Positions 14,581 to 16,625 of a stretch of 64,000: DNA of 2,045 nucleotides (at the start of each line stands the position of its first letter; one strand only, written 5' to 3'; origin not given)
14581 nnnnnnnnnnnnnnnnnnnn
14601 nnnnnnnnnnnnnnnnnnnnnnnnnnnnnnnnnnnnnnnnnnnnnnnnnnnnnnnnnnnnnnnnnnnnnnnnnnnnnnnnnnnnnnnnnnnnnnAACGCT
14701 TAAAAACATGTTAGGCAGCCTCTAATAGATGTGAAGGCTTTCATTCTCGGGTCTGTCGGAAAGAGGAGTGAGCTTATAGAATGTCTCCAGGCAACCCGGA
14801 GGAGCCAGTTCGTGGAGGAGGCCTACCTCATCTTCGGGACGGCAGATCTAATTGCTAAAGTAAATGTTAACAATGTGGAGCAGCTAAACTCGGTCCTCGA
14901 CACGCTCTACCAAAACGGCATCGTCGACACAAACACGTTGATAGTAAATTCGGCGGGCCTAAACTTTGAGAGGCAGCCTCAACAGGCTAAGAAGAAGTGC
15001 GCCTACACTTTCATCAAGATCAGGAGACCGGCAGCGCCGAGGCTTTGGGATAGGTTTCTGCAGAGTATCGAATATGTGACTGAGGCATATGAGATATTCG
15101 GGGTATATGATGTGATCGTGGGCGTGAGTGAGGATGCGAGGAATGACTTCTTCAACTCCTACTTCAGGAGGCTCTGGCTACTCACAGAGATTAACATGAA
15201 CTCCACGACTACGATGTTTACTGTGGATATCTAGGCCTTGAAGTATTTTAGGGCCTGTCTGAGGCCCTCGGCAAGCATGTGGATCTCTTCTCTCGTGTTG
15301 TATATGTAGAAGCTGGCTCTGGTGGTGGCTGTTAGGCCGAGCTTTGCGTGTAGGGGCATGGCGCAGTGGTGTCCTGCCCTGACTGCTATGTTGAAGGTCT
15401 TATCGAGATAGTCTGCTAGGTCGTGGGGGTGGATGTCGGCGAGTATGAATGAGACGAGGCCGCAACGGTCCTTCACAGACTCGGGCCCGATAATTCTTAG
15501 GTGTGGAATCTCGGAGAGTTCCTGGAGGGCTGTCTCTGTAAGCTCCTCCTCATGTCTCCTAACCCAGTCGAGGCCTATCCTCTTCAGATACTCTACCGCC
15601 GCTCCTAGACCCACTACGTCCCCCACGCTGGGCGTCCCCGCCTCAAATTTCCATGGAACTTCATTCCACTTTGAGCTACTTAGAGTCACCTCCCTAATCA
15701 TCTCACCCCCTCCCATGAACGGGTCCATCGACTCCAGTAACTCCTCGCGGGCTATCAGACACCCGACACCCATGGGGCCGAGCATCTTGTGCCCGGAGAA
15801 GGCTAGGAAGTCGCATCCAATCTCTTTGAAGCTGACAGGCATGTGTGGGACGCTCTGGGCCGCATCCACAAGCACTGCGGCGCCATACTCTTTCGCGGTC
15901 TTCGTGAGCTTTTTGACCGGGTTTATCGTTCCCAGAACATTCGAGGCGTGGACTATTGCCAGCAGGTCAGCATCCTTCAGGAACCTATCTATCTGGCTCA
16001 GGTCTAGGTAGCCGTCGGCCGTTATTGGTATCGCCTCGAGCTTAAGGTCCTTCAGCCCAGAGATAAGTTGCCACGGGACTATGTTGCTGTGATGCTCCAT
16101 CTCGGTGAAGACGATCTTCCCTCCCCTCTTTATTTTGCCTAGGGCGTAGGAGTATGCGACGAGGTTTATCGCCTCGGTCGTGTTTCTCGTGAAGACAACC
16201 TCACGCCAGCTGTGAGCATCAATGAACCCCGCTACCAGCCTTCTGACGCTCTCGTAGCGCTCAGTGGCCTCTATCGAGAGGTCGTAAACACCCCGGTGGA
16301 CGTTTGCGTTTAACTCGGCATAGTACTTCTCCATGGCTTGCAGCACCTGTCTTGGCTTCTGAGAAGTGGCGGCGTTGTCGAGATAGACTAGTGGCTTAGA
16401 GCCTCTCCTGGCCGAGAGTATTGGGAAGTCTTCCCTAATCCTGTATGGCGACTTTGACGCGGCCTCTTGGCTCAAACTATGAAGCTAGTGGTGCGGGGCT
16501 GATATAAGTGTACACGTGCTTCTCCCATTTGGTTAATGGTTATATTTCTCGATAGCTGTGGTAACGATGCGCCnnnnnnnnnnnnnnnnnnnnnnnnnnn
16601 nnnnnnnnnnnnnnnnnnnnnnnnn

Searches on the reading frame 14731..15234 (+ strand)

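Call 88: search_protein_families(library=pfam, proteins=[window:14731-15234:+], max_evalue=0.00001)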
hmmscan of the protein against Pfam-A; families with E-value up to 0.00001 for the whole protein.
window:14731-15234:+ (167 aa): 1 family
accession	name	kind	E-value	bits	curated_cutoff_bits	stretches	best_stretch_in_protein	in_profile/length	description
PF01037.27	AsnC_trans_reg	-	8.5e-12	45.2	25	1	19-72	15-70/73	Lrp/AsnC ligand binding domain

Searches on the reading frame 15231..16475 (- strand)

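Call 88: search_protein_families(library=pfam, proteins=[window:15231-16475:-], max_evalue=0.00001)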
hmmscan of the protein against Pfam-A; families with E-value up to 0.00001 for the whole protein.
window:15231-16475:- (414 aa): 2 families
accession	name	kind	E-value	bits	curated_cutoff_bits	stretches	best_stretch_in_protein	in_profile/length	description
PF00266.25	Aminotran_5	-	1.3e-142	475.7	21.5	1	30-401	1-371/371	Aminotransferase class-V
PF01212.27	Beta_elim_lyase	-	5.9e-06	26.3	27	1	75-408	32-233/288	Beta-eliminating lyase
